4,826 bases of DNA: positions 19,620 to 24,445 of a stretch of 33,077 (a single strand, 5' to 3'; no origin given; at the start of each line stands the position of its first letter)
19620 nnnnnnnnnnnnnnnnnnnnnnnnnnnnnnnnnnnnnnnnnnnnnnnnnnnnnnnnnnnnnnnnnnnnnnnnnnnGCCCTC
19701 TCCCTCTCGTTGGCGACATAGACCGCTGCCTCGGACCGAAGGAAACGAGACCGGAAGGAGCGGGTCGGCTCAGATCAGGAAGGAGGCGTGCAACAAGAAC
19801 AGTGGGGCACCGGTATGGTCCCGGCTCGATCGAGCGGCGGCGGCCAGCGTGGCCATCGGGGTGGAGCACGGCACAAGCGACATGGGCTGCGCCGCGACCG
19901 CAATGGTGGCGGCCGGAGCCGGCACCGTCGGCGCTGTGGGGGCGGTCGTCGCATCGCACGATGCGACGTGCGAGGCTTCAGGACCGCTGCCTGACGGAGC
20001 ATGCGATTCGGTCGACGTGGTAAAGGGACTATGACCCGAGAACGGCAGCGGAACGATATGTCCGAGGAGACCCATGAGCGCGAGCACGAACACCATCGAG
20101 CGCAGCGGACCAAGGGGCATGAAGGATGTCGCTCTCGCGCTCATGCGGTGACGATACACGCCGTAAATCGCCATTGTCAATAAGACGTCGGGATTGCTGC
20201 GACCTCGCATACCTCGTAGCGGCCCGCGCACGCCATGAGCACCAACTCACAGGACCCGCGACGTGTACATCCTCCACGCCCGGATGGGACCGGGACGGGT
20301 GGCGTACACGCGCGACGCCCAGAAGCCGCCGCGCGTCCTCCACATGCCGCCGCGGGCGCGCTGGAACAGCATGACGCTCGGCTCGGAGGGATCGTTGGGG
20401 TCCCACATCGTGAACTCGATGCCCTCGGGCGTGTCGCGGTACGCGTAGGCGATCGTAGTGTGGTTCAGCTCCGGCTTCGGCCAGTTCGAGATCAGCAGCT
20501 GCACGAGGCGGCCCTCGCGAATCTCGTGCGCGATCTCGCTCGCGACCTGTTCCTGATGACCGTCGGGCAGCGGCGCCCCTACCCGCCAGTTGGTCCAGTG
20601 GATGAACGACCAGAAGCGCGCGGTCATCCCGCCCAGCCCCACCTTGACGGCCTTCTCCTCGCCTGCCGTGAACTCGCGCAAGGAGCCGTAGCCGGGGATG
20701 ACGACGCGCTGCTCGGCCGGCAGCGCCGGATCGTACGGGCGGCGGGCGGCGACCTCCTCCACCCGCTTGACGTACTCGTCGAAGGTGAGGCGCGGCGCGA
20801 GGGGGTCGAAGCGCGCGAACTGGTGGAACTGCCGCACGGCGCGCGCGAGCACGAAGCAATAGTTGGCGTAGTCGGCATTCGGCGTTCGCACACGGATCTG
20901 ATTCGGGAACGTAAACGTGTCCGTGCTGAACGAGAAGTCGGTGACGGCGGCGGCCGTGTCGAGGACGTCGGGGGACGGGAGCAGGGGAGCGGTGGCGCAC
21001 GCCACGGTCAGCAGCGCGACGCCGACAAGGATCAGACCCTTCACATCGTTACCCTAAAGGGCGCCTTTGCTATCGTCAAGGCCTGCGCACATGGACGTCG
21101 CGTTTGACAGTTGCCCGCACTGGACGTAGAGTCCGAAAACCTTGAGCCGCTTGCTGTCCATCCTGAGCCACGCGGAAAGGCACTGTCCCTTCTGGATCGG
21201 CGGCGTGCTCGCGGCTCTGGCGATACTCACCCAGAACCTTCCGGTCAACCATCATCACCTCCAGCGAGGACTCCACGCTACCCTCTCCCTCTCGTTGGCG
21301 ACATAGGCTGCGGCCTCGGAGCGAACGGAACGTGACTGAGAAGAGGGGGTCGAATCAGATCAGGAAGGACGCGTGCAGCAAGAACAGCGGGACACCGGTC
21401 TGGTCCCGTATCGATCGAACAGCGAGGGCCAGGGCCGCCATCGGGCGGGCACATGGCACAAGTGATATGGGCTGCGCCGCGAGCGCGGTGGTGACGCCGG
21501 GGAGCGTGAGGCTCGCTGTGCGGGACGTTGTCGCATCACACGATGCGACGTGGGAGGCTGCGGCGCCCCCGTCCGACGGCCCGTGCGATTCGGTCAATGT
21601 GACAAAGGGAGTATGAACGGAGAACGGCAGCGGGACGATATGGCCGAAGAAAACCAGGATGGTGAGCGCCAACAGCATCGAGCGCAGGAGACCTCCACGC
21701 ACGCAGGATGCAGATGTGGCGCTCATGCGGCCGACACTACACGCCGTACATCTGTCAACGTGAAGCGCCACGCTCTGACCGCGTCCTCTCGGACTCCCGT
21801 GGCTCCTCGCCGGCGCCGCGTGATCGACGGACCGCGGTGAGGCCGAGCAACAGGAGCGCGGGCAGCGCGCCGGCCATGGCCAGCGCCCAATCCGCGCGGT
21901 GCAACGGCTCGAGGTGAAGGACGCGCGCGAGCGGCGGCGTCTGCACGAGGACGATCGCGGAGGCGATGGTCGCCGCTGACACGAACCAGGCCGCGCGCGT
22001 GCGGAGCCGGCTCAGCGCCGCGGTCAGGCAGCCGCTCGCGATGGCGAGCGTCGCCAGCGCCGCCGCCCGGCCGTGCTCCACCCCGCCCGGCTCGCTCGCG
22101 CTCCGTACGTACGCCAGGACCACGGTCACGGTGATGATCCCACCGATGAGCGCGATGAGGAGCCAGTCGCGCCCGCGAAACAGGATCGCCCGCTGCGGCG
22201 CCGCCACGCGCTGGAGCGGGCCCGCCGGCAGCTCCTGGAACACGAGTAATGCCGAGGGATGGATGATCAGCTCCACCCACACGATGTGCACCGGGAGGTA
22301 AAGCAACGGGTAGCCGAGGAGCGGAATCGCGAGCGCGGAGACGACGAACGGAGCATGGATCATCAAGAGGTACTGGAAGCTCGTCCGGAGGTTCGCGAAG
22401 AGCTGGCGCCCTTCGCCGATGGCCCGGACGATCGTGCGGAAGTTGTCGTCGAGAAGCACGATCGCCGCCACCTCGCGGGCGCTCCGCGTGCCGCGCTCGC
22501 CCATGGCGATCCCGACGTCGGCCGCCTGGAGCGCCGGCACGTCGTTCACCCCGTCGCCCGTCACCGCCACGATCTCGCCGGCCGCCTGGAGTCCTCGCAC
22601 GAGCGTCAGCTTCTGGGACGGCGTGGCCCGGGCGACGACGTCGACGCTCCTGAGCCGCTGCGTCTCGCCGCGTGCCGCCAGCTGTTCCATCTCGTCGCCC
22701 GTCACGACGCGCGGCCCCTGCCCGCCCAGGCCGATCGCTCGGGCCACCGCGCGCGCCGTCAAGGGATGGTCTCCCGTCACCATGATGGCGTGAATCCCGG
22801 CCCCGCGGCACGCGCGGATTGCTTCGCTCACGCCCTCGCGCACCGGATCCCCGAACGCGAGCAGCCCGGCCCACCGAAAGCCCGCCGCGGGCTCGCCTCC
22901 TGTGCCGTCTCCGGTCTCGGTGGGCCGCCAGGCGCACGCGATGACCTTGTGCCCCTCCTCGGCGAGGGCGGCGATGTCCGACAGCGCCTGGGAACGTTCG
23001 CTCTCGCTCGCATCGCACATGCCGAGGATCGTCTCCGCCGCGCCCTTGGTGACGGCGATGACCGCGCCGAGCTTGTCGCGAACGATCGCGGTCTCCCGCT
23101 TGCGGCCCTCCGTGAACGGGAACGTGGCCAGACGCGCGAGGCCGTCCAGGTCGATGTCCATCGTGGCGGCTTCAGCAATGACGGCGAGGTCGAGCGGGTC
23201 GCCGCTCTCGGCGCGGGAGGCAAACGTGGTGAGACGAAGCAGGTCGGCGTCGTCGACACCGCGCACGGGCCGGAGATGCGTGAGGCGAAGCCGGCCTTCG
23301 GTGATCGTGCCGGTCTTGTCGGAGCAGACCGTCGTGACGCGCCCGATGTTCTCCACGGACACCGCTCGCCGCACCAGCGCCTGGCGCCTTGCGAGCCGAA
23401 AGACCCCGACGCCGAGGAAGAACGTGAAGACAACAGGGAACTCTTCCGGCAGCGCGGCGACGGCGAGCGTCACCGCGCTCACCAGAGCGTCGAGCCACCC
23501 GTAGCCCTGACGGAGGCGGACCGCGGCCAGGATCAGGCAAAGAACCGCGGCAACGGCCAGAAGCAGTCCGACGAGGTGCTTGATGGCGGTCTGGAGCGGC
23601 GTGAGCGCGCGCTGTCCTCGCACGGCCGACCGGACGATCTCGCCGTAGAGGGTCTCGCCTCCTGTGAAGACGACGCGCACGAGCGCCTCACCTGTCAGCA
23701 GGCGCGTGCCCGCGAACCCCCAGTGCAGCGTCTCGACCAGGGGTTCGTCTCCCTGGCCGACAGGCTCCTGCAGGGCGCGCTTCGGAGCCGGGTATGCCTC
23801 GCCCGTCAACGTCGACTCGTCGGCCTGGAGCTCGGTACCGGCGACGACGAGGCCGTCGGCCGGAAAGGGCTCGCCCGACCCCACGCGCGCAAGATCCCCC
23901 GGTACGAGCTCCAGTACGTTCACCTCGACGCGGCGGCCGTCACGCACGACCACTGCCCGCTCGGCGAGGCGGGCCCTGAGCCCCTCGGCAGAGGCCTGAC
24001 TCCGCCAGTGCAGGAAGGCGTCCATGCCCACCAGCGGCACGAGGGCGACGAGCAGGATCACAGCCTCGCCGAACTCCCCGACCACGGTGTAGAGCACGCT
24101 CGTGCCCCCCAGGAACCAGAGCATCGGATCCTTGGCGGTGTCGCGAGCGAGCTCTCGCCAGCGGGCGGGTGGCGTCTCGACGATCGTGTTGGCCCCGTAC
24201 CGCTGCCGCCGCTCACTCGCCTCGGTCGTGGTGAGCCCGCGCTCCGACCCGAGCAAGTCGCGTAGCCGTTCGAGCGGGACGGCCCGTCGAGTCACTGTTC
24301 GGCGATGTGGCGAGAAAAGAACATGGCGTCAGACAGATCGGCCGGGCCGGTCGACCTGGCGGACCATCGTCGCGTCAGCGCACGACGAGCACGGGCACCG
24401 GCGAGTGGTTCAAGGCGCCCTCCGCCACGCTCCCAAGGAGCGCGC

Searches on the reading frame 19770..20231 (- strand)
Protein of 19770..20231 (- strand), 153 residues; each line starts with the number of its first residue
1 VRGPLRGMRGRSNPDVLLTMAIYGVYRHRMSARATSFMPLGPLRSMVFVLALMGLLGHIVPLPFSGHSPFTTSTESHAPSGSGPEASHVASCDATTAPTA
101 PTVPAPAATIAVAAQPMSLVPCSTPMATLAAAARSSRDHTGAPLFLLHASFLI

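Call 8: search_protein_families(library=pfam, proteins=[window:19770-20231:-], max_evalue=0.01)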
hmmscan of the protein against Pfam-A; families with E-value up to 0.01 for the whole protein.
window:19770-20231:- (153 aa): 0 families

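Call 44: search_protein_families(library=pfam, proteins=[window:19770-20231:-], max_evalue=10)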
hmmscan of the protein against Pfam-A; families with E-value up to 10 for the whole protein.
window:19770-20231:- (153 aa): 2 families
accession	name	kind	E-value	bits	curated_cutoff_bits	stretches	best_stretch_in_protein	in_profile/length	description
PF19990.4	DUF6426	-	0.68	9.9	25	1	78-142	20-84/203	Family of unknown function (DUF6426)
PF06193.16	Orthopox_A5L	-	2.8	7.8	25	1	71-126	146-204/273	Orthopoxvirus A5L protein-like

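Call 63: search_protein_families(library=ncbifam, proteins=[window:19770-20231:-], max_evalue=0.001)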
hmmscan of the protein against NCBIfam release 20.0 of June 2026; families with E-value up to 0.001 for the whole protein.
window:19770-20231:- (153 aa): 0 families

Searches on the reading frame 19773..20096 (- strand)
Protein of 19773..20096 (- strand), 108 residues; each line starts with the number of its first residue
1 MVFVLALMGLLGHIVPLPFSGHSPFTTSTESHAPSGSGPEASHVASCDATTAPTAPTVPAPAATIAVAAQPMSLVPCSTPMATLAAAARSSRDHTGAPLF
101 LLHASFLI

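Call 88: find_homologous_proteins(query=window:19773-20096:-, max_evalue=0.001)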
Query seq(108 aa) (108 aa): 18 proteins with E <= 0.001 among 49 candidates.
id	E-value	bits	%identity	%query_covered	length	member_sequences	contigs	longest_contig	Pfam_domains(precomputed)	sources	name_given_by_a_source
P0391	5.0e-59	215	100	100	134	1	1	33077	-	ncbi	-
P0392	9.7e-53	194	93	100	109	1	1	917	-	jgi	jgi:hypothetical protein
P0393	2.4e-49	184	84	100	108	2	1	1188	-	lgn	-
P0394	2.0e-48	181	89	100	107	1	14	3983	-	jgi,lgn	jgi:hypothetical protein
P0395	8.8e-47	175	87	90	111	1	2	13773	-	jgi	jgi:hypothetical protein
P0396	1.8e-43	165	77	100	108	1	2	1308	-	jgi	jgi:hypothetical protein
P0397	1.0e-41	159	75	100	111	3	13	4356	-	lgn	-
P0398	6.6e-39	150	69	100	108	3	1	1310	-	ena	-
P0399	3.6e-38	148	74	89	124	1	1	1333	-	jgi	jgi:hypothetical protein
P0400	7.2e-36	140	72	89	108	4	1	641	-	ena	-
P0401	1.1e-35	140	75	90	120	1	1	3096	-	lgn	-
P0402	3.3e-35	138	68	100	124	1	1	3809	-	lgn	-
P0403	3.4e-33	132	65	100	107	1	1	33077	-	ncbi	-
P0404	6.1e-32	128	65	99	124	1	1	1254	-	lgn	-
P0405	1.6e-31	126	67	89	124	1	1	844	-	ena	-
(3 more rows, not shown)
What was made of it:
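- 19770..20174 (-): Small His/Cys-containing protein with an N-terminal hydrophobic segment and a conserved C-terminus, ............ It is the leader gene of the module. The ORF can be read up to 20231, and a paralogue lies at 21355-21771. All relatives are named 'hypothetical' (call 88).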

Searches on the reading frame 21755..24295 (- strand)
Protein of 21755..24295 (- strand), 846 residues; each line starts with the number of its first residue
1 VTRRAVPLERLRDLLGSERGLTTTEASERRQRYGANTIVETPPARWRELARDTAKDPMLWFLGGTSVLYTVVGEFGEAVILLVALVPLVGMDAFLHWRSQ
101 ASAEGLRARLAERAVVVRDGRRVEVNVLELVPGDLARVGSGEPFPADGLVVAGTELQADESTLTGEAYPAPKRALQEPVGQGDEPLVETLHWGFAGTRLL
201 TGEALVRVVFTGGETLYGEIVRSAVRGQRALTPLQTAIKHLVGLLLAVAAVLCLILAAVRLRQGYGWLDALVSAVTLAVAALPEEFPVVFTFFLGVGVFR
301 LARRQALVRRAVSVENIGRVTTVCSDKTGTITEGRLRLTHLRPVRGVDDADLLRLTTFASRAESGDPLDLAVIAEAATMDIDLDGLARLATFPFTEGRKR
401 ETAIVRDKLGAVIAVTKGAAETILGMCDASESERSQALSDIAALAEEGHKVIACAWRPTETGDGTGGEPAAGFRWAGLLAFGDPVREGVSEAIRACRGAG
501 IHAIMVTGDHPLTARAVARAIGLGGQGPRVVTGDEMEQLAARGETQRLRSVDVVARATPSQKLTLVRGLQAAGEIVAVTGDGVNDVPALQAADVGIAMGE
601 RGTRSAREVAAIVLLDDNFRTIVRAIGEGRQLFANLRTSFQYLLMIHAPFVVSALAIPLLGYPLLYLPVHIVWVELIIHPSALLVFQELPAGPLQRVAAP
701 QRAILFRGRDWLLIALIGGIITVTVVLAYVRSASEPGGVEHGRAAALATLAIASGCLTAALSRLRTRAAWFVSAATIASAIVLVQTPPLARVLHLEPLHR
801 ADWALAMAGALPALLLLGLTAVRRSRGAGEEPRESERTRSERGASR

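Call 8: search_protein_families(library=pfam, proteins=[window:21755-24295:-], max_evalue=0.01)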
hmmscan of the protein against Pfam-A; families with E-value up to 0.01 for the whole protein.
window:21755-24295:- (846 aa): 7 families
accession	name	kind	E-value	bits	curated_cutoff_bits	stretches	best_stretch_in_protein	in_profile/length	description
PF00122.25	E1-E2_ATPase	-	1.1e-36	126.4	28.1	1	110-304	3-181/181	E1-E2 ATPase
PF00702.32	Hydrolase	-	5.2e-15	56.8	26.4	1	321-593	2-191/191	haloacid dehalogenase-like hydrolase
PF00689.26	Cation_ATPase_C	-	4.8e-11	43.2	27.3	1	663-817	1-169/175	Cation transporting ATPase, C-terminus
PF00690.31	Cation_ATPase_N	-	2.8e-09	36.9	20.4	1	7-64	5-64/69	Cation transporter/ATPase, N-terminus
PF13246.12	Cation_ATPase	-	2.7e-07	30.9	21.7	1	362-428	18-89/91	Cation transport ATPase (P-type)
PF12710.13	HAD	-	5.8e-07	30.6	27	1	485-590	86-189/189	haloacid dehalogenase-like hydrolase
PF08282.18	Hydrolase_3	-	5.3e-05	23.5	20.9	1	569-625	199-254/255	haloacid dehalogenase-like hydrolase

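Call 63: search_protein_families(library=ncbifam, proteins=[window:21755-24295:-], max_evalue=0.001)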
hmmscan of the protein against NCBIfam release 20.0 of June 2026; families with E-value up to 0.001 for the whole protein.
window:21755-24295:- (846 aa): 21 families
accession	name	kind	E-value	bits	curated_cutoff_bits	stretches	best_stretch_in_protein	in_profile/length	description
TIGR01647.1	ATPase-IIIA_H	equivalog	7e-105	351.8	615.5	1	20-648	1-608/755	plasma-membrane proton-efflux P-type ATPase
TIGR01522.1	ATPase-IIA2_Ca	equivalog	1.4e-104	350.6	798.3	1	18-678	21-692/854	calcium-transporting P-type ATPase, PMR1-type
TIGR01116.1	ATPase-IIA1_Ca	equivalog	1.5e-93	314.4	703.4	2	388-816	375-790/799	calcium-translocating P-type ATPase, SERCA-type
TIGR01517.1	ATPase-IIB_Ca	equivalog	2.6e-88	297.2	507.05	1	18-712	53-767/882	calcium-translocating P-type ATPase, PMCA-type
TIGR01524.1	ATPase-IIIB_Mg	equivalog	2.5e-85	287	610.75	1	9-650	21-675/867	magnesium-translocating P-type ATPase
TIGR01106.1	ATPase-IIC_X-K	subfamily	3.1e-82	276.9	946.1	3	80-348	108-372/997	Na,H/K antiporter P-type ATPase subunit alpha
TIGR01494.1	ATPase_P-type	subfamily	3.3e-78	263.2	62.3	4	530-657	347-463/478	HAD-IC family P-type ATPase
NF011702.0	PRK15122.1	subfamily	4.6e-77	259.8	975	1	10-646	39-710/907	magnesium-translocating P-type ATPase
TIGR01525.1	ATPase-IB_hvy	subfamily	2.1e-68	231.6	346.25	2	73-523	16-426/560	heavy metal translocating P-type ATPase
TIGR01523.1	ATPase-IID_K-Na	equivalog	1.7e-66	224.5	645.05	3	364-646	457-764/997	potassium/sodium efflux P-type ATPase, fungal-type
TIGR01657.1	P-ATPase-V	hypoth_equivalog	7.6e-60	202.5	618.25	3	15-347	134-475/1055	ATP13A2 family polyamine export P-type ATPase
TIGR01512.1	ATPase-IB2_Cd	subfamily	3.7e-49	167.7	313.5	3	70-394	13-301/494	cadmium family heavy metal-translocating P-type ATPase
TIGR01511.1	ATPase-IB1_Cu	subfamily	1.3e-48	166.2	397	3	46-451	10-388/542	copper-translocating P-type ATPase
TIGR01497.1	kdpB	equivalog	1.4e-43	149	527.9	2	93-523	85-485/675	potassium-transporting ATPase subunit KdpB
NF008262.1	PRK11033.1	equivalog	1.1e-39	136.6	1005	3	294-523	399-598/731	zinc/cadmium/mercury/lead-transporting ATPase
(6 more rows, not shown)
